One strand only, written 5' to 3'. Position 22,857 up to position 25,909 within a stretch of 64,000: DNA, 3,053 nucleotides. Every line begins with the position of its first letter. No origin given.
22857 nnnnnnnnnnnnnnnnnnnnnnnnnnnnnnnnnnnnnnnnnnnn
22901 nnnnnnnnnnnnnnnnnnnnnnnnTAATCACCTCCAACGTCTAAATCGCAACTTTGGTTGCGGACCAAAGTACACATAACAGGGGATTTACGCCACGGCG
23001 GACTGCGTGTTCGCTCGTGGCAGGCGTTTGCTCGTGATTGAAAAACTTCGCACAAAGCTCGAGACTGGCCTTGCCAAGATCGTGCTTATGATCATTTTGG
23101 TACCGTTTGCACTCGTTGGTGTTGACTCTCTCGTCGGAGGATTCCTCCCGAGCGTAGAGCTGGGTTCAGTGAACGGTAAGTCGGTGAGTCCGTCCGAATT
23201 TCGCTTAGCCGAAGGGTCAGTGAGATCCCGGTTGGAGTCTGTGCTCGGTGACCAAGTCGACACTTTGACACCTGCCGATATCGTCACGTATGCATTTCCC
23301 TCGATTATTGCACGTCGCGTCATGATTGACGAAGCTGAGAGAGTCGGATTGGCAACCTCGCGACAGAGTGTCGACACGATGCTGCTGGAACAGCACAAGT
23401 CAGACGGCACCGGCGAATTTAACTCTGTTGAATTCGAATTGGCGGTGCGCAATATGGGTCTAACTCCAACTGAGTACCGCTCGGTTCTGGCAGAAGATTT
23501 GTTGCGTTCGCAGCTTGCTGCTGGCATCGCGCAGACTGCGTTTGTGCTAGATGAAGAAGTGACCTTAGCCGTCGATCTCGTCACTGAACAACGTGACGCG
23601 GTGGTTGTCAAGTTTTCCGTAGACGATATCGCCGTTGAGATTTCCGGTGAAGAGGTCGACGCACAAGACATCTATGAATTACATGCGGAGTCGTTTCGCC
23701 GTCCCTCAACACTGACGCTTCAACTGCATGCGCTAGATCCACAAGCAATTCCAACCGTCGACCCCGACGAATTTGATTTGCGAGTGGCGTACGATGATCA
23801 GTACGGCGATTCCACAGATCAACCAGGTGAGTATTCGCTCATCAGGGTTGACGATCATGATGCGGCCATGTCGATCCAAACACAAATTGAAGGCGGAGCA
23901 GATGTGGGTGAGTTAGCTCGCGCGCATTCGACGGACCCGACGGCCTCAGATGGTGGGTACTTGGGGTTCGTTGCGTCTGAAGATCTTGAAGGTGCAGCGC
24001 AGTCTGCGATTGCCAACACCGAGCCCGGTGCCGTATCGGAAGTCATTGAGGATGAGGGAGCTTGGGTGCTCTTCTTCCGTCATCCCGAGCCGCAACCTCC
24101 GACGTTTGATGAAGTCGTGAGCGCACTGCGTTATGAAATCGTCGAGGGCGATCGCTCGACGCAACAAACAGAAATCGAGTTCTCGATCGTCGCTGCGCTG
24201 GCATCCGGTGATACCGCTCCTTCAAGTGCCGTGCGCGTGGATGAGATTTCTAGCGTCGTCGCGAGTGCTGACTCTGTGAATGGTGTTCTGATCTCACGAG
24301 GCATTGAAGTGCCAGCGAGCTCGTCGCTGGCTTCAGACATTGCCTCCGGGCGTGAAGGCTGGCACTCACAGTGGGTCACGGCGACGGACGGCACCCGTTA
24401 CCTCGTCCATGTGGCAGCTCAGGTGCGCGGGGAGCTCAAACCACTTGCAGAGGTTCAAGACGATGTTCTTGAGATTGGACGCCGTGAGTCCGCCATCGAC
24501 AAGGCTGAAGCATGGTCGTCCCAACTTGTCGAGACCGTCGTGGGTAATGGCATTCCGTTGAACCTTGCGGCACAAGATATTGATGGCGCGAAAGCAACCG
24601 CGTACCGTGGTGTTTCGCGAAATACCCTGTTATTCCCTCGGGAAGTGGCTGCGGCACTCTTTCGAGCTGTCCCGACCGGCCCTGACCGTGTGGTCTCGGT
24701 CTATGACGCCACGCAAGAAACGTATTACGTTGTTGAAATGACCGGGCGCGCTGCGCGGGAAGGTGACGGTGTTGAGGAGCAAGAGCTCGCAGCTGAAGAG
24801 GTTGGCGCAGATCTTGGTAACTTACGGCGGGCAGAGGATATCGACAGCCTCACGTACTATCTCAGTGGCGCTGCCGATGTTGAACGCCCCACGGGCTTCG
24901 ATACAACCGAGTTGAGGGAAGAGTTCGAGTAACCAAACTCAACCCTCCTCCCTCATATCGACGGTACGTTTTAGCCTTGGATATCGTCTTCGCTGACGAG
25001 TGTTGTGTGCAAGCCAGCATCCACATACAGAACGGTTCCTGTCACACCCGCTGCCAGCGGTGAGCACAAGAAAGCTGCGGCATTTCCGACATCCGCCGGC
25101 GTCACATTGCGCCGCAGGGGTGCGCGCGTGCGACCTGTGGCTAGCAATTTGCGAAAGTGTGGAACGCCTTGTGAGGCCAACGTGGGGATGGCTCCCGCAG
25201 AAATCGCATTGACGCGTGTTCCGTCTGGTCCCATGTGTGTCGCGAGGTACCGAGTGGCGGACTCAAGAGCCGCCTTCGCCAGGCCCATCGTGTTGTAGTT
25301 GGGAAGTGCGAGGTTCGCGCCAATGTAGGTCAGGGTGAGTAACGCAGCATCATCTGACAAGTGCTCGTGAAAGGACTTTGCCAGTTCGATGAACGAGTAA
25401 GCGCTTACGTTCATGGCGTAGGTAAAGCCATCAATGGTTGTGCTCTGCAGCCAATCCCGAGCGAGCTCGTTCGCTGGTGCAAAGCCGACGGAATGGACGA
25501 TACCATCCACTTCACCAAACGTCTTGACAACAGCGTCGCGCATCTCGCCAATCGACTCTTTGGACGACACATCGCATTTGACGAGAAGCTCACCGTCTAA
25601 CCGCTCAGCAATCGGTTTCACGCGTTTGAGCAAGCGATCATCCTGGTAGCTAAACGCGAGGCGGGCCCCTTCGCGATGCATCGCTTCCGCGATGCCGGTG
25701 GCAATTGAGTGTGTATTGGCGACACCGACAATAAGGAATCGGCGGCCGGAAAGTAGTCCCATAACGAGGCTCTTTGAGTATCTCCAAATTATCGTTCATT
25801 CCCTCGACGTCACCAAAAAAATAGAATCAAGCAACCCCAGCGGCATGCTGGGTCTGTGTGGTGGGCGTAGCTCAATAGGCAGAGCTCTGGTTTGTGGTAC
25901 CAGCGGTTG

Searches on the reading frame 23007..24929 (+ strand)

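Call 23: search_protein_families(library=pfam, proteins=[window:23007-24929:+], max_evalue=0.0001)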
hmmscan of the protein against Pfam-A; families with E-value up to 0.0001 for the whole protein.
window:23007-24929:+ (641 aa): 5 families
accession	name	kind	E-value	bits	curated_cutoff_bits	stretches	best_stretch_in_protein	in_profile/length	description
PF13624.11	SurA_N_3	-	4.5e-20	72.6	27.2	1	11-170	2-161/162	SurA-like N-terminal domain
PF13623.11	SurA_N_2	-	1.3e-13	51.5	28.5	1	11-140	1-138/145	SurA-like N-terminal domain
PF13145.12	Rotamase_2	-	1.7e-12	48.6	27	1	257-370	5-119/121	PPIC-type PPIASE domain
PF00639.27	Rotamase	-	1.5e-09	39.1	21.7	1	285-356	20-93/97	PPIC-type PPIASE domain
PF13616.12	Rotamase_3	-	1.9e-05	25.6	22.5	1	286-349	39-103/116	PPIC-type PPIASE domain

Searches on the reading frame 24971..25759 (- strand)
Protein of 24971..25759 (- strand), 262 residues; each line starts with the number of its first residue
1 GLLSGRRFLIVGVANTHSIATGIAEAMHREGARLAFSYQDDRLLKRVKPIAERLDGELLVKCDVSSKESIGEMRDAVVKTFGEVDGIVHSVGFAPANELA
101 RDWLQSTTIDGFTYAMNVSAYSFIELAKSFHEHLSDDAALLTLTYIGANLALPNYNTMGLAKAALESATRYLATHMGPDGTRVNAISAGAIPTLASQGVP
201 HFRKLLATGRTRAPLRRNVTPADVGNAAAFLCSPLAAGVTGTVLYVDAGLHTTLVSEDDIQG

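Call 23: search_protein_families(library=pfam, proteins=[window:24971-25759:-], max_evalue=0.0001)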
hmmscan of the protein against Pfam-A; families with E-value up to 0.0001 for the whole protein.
window:24971-25759:- (262 aa): 3 families
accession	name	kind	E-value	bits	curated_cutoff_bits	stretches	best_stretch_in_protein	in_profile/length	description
PF13561.12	adh_short_C2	-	3.4e-80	269.5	27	1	12-251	1-236/236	Enoyl-(Acyl carrier protein) reductase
PF00106.31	adh_short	-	1.2e-14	54.7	26.6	1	16-196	9-187/195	short chain dehydrogenase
PF12241.14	Enoyl_reductase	-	4.3e-06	26.7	22.1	0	132-202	131-203/236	Trans-2-enoyl-CoA reductase catalytic region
